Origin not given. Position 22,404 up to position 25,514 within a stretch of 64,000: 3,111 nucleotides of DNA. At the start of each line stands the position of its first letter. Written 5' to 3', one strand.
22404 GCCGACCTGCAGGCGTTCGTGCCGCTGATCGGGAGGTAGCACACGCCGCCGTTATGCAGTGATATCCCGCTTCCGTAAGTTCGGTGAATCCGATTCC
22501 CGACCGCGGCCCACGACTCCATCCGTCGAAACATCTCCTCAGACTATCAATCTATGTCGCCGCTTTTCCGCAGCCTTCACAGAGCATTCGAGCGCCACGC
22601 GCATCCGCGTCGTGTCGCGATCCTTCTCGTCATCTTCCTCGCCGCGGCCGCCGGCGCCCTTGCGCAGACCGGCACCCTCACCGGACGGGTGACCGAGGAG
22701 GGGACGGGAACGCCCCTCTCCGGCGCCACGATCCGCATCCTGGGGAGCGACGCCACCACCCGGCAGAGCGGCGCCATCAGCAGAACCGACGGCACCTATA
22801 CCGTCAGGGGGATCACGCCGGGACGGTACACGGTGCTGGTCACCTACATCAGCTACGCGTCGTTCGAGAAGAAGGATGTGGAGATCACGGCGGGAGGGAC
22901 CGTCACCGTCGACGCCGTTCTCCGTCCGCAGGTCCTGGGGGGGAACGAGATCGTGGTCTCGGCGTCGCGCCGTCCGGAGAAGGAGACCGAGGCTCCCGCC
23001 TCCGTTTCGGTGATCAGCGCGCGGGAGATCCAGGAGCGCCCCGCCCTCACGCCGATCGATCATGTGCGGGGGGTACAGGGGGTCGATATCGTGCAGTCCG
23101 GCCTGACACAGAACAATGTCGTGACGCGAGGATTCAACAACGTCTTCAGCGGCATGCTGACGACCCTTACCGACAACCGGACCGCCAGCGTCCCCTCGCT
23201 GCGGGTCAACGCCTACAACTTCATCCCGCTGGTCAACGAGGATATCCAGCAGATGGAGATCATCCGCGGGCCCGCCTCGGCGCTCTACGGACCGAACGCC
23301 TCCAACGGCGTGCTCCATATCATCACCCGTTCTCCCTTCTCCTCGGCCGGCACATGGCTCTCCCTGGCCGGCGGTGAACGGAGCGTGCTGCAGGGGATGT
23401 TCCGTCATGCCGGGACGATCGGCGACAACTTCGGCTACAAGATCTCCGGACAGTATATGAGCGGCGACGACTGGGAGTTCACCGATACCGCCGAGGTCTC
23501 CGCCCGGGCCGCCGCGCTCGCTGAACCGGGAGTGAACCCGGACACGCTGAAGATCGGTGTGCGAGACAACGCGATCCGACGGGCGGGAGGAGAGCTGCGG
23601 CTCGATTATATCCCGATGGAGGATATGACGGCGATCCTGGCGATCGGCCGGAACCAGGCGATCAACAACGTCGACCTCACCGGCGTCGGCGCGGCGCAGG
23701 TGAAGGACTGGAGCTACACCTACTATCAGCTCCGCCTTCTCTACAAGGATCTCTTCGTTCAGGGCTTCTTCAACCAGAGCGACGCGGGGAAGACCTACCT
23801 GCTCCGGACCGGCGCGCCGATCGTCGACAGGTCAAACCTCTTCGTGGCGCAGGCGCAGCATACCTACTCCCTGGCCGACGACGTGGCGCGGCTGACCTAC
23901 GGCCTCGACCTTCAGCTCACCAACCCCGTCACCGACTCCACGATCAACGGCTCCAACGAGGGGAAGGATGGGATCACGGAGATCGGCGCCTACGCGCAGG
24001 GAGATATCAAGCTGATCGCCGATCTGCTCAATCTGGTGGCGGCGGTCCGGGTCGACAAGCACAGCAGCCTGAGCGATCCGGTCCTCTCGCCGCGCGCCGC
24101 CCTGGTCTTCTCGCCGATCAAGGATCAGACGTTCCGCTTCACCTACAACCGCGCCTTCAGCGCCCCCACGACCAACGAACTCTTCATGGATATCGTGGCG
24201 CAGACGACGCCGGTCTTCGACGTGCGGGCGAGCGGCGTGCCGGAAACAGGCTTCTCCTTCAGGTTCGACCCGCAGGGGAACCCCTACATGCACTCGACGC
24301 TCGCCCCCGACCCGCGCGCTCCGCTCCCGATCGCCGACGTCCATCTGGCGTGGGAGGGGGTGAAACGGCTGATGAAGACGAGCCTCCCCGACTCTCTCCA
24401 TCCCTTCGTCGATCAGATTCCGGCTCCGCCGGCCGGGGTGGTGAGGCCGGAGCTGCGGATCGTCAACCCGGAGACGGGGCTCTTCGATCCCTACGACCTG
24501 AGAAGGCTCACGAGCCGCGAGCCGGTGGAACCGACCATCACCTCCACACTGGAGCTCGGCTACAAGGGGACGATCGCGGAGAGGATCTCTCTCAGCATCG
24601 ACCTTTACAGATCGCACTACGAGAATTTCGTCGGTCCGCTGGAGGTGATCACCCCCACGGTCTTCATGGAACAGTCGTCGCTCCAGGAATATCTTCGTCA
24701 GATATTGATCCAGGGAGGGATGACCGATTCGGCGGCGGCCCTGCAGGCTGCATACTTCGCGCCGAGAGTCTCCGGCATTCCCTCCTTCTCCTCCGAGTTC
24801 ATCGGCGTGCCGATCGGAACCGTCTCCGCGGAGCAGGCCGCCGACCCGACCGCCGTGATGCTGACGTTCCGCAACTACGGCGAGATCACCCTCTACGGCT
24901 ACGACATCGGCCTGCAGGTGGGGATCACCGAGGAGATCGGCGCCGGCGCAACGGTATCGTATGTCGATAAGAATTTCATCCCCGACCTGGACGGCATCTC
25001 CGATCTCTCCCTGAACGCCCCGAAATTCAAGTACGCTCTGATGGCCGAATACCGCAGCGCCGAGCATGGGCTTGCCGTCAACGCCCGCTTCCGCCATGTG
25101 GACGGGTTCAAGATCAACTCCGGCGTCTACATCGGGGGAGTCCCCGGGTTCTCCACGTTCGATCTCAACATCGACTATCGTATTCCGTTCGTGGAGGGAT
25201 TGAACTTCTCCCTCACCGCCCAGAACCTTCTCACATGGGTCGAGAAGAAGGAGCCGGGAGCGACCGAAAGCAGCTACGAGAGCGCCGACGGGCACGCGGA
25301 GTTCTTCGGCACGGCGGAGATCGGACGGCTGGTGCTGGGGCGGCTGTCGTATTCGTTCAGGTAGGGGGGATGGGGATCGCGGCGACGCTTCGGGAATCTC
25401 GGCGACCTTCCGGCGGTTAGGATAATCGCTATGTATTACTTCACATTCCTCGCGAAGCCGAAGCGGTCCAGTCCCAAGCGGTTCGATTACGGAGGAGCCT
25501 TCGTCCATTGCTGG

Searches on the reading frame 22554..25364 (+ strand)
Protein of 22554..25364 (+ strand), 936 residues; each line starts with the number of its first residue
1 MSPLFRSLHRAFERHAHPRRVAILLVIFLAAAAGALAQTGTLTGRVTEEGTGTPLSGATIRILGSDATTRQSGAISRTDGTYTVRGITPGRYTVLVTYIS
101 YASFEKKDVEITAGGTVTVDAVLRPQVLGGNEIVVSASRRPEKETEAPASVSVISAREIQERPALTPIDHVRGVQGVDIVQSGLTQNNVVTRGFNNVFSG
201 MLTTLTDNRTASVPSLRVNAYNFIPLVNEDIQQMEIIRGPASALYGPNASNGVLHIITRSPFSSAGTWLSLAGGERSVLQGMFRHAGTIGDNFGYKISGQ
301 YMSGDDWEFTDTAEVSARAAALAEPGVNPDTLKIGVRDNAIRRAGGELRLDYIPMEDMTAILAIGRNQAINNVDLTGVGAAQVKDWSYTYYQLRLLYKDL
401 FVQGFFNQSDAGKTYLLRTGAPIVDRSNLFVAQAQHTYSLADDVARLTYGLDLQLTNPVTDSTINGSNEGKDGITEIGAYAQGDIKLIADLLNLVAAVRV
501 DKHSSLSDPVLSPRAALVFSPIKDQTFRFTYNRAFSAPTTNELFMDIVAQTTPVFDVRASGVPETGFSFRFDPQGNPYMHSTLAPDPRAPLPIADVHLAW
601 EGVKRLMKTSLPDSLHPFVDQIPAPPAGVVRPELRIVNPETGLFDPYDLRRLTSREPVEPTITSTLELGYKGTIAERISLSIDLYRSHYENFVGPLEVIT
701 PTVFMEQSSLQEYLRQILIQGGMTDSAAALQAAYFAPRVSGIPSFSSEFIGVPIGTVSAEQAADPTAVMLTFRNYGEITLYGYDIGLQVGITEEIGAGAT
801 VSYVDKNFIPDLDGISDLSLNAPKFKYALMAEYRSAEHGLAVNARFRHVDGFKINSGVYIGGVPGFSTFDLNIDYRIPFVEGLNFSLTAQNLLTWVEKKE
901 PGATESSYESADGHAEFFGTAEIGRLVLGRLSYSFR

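Call 66: search_protein_families(library=pfam, proteins=[window:22554-25364:+], max_evalue=0.01)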
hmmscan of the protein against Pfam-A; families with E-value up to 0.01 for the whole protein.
window:22554-25364:+ (936 aa): 6 families
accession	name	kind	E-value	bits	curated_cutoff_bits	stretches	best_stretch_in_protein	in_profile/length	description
PF00593.30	TonB_dep_Rec_b-barrel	-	9.2e-29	102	27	2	385-567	76-273/436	TonB dependent receptor-like, beta-barrel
PF07715.20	Plug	-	3.3e-17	63.4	23.9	1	145-253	3-107/107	TonB-dependent Receptor Plug Domain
PF13620.12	CarboxypepD_reg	-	1.1e-16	61.3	32.3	1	41-123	1-81/82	Carboxypeptidase regulatory-like domain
PF13715.12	CarbopepD_reg_2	-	5.2e-11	42.9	32.2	1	42-135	1-88/88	CarboxypepD_reg-like domain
PF17802.7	SpaA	-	0.00023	21.7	23.1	1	45-115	6-80/91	Prealbumin-like fold domain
PF09430.16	EMC7_beta-sandw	-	0.0012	19.5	26.6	1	65-118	15-66/122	ER membrane protein complex subunit 7, beta-sandwich domain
